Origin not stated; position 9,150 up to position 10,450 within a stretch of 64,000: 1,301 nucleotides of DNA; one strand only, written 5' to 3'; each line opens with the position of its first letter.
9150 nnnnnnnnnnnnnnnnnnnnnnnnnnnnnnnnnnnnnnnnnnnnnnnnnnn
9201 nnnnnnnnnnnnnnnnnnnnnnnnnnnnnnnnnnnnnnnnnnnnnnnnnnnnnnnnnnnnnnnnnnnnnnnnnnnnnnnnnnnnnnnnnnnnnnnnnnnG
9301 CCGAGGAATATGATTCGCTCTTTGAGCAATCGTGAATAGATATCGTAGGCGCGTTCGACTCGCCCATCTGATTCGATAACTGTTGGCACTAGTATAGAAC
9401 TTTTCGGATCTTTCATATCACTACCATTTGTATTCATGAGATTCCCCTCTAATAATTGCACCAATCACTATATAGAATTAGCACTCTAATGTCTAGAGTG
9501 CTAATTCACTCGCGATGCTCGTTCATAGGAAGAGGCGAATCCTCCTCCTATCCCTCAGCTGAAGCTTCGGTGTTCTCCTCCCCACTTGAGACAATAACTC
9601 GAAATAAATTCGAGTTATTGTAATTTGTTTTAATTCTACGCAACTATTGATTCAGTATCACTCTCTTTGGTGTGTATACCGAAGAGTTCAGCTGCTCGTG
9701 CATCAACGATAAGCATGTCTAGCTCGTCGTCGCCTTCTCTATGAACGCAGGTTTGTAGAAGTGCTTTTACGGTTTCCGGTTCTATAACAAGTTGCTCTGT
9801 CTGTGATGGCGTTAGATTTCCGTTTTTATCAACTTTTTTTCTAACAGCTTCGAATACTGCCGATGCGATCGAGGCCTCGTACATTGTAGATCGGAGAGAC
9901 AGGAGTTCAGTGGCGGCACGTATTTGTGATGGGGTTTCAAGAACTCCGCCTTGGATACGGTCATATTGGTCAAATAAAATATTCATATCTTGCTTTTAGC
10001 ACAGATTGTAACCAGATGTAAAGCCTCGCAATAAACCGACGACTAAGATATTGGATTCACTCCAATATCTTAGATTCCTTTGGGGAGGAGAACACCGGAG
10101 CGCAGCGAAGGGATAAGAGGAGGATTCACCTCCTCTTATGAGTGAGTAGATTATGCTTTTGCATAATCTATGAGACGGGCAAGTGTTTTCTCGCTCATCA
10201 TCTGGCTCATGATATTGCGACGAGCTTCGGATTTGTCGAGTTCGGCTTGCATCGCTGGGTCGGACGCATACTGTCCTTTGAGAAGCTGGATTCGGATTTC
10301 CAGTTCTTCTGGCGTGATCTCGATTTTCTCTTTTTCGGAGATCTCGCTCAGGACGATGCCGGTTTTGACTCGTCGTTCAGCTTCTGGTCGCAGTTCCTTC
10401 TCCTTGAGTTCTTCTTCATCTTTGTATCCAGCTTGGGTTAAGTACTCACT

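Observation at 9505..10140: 116-aa orphan ORF bracketed by inverted copies of the structured module (MITE-like cassette between clpP and tig)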

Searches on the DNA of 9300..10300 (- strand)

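Call 7: search_rna_families(source=window, start=9300, end=10300, threshold=evalue, max_evalue=10, show_alignments=3)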
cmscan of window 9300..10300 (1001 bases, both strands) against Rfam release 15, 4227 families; matches with E-value up to 10: 7.
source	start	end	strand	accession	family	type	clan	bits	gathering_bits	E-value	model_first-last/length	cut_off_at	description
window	10037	10081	+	RF00643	MIR171_1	Gene; miRNA;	CL00099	23.4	48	0.11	1-101/101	no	MIR171_1 microRNA precursor family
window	9473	9507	-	RF03621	MIR4245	Gene; miRNA;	-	21.9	74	0.44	1-128/128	no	MIR4245 microRNA precursor family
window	10035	10079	-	RF00643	MIR171_1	Gene; miRNA;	CL00099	21.7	48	0.3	1-101/101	no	MIR171_1 microRNA precursor family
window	9521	9622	+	RF02344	ar14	Gene; sRNA;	-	19.7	58.8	0.31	1-123/123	no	Alphaproteobacterial ar14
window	10043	10143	-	RF02344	ar14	Gene; sRNA;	-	17.9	58.8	0.78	1-123/123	no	Alphaproteobacterial ar14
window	9587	9633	-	RF02416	TCV_H4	Cis-reg;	-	16.8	50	6.9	1-51/51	no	Turnip crinkle virus 3'UTR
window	10111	10152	+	RF01128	sR43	Gene; snRNA; snoRNA; CD-box;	-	10.7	45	8.4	1-56/56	no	Small nucleolar RNA sR42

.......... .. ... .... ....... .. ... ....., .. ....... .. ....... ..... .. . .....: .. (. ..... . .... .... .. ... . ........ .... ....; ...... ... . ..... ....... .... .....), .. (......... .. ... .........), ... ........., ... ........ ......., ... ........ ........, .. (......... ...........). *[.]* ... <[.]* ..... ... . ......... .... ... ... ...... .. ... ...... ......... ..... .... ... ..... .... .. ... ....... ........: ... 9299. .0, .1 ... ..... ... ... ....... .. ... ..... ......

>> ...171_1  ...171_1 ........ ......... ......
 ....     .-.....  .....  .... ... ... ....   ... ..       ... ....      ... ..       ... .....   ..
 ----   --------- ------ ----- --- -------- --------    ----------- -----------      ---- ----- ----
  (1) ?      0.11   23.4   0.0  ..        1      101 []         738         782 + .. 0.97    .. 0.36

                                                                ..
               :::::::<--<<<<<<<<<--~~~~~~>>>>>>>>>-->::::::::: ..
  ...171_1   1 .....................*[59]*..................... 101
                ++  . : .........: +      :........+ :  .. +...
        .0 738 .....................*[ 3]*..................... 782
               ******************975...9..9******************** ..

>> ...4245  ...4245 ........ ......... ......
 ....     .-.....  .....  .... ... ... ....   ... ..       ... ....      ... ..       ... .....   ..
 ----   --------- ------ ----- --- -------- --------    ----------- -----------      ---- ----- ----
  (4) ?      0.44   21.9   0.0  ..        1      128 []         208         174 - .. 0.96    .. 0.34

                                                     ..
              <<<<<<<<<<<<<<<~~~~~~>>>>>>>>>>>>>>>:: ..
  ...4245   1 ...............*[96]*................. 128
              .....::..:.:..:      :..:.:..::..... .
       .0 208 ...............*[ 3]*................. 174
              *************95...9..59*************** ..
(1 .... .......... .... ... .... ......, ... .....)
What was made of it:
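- On Any Rfam RNA family: Within 9300-10300 at E up to 10 there are only chance hairpin hits, at most 23 bits (call 7).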

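Call 50: build_rna_model(alignment_id=A3, structure=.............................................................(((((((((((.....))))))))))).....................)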
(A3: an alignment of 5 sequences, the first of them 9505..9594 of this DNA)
Model R1 built from alignment A3 (5 sequences, 109 columns); structure: as given.
model positions 90; base pairs 11; branch points 0; effective number of sequences 1.81; information 0.634 bits per position. Calibrated on 0.2 Mb of random sequence (short: E-values are rough).
structure used (alignment columns):
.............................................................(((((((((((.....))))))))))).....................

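Call 52: search_with_rna_model(model_id=R1, source=window, filters=off, max_evalue=10)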
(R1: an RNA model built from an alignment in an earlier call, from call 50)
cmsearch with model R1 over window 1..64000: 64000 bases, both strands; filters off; matches with E-value up to 10: 15.
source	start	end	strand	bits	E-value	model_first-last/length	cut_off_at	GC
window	9505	9594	-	107.4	1.7e-28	1-90/90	no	0.53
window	10071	10159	+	86.4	1.3e-22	1-90/90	no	0.48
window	29565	29673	-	85.9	1.8e-22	1-90/90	no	0.52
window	10113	10139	-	17.4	0.0024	44-70/90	no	0.41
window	29586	29612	+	16.2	0.0052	44-70/90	no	0.41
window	9525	9551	+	12.6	0.054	44-70/90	no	0.48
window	42244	42325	-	11.2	0.13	1-90/90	no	0.54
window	17293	17354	-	9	0.54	1-90/90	no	0.55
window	35736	35748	+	6.7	2.4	51-63/90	no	0.54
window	32874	32908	-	6.7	2.5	1-90/90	no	0.4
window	37373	37527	-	6.3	3.2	1-90/90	no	0.51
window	56335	56370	-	6.2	3.3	1-90/90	no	0.39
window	288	358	-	6.1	3.6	1-90/90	no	0.52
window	54854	54928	-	4.8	8.2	1-90/90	no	0.52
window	48529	48545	+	4.6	9.4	1-90/90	no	0.47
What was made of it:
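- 9522..9584 (-): Core copy A. Hairpin 2 at 9525-9551 (11-bp stem, 5-nt loop); variable middle; G-rich 16-mer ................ at 9568-9583. Covariance model 107 bits (call 52).
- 10081..10142 (+): Core copy C, inverted relative to A. 16-mer at 10082-10097, hairpin 2 at 10113-10139. Ends 8 nt from the tig stop codon. Covariance model 86 bits (call 52).
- Checked: A covariance model built from the copies scores 107, 86 and 86 bits on A, C and B; the next best hit in 64 kb, apart from the reverse-strand hits (12.6-17.4 bits) on the palindromic hairpins of these same three copies, is 11 bits (call 52).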

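Call 53: search_with_rna_model(model_id=R1, sources=[L008, L009, L010, L139, L140, L141, L142, L143, L144], filters=off, max_evalue=10)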
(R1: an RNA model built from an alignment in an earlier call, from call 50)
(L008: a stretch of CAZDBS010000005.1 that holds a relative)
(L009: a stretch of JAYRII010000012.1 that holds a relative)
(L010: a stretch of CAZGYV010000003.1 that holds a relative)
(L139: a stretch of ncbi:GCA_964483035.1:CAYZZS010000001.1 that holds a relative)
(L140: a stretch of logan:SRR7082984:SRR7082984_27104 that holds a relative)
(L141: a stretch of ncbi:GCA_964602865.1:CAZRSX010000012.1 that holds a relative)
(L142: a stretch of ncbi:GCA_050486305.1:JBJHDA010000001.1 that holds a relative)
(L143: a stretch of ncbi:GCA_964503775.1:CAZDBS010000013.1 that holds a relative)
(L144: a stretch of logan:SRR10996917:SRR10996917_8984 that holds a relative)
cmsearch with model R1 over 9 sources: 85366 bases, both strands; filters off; matches with E-value up to 10: 26.
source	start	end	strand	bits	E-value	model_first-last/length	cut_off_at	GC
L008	4951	5041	+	105.9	6.4e-28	1-90/90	no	0.55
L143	2841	2930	+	98.8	6.1e-26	1-90/90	no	0.59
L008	4994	5020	-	18.4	0.0017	44-70/90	no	0.48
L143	2884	2910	-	17.7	0.0027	44-70/90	no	0.52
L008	4258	4356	+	10.8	0.23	1-90/90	no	0.47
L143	2794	2847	-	9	0.71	41-90/90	no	0.35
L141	8553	8622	+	9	0.74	1-90/90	no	0.53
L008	4925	4951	-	8.4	1.1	44-70/90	no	0.41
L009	2041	2075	-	8.3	1.2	1-90/90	no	0.34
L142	7237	7322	+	7.8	1.5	1-90/90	no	0.38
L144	6601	6659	+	7.5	1.9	1-90/90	no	0.58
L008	3143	3161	+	7.3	2.2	48-66/90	no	0.68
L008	1532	1570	-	7.1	2.6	1-90/90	no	0.49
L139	8013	8082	+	7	2.7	1-90/90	no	0.47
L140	7190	7259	+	7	2.7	1-90/90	no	0.47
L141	7061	7132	+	6.4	3.9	1-90/90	no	0.49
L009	3997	4059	-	6.2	4.5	1-90/90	no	0.43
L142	5754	5823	+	6.2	4.5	1-90/90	no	0.5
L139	1516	1580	-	6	5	1-90/90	no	0.52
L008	576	614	-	5.5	6.8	1-90/90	no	0.51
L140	693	757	-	5.5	6.9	1-90/90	no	0.54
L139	7720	7781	+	5.4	7.4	1-90/90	no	0.5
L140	6897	6958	+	5.4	7.4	1-90/90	no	0.5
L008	6501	6559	+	5.4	7.4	1-90/90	no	0.53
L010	6911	6986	-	5.1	9.3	1-90/90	no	0.38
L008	8336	8400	+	5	9.9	1-90/90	no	0.55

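Call 65: search_with_rna_model(model_id=R1, sources=[L145, L146, L147, L148, L149, L150], max_evalue=1)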
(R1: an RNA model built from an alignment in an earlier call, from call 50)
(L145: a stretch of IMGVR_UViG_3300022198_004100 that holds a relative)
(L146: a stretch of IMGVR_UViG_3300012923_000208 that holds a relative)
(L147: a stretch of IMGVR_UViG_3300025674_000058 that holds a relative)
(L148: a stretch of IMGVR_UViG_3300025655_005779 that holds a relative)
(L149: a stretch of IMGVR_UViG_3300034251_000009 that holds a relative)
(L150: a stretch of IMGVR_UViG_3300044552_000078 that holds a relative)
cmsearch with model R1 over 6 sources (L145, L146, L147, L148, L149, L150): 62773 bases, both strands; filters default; matches with E-value up to 1: 5.
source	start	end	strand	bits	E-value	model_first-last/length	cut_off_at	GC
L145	7467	7547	-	22.9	7e-05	1-90/90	no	0.49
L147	6532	6612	-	22.9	7e-05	1-90/90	no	0.49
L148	8533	8613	-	22.9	7e-05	1-90/90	no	0.49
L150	1089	1107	+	20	0.00046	48-66/90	no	0.58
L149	12782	12813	-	11.3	0.12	1-90/90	no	0.69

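Call 83: search_with_rna_model(model_id=R1, sources=[L151, L152], filters=off, max_evalue=1)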
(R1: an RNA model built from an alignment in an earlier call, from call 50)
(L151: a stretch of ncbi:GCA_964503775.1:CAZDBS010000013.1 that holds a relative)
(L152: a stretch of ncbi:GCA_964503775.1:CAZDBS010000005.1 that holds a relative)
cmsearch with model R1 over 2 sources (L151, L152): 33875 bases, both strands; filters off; matches with E-value up to 1: 8.
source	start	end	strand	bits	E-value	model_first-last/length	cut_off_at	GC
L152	4951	5041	+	105.9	2.6e-28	1-90/90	no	0.55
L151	7015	7104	+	98.8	2.4e-26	1-90/90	no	0.59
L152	4994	5020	-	18.4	0.00067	44-70/90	no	0.48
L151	7058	7084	-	17.7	0.0011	44-70/90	no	0.52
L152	4258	4356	+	10.8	0.092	1-90/90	no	0.47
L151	6968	7021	-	9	0.28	41-90/90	no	0.35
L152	4925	4951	-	8.4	0.43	44-70/90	no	0.41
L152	3143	3161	+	7.3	0.87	48-66/90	no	0.68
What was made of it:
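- On MITE / composite transposon: The covariance model finds 3 copies in 64 kb and 2 in 34 kb, all but one at Clp promoters (calls 52, 83).
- The core has 3 copies in the window (107, 86 and 86 bits; next best 11) and 2 copies in 34 kb of the sister genome, at clpP and clpC only (calls 52, 53, 83). There are no dispersed copies (calls 52, 53, 83).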
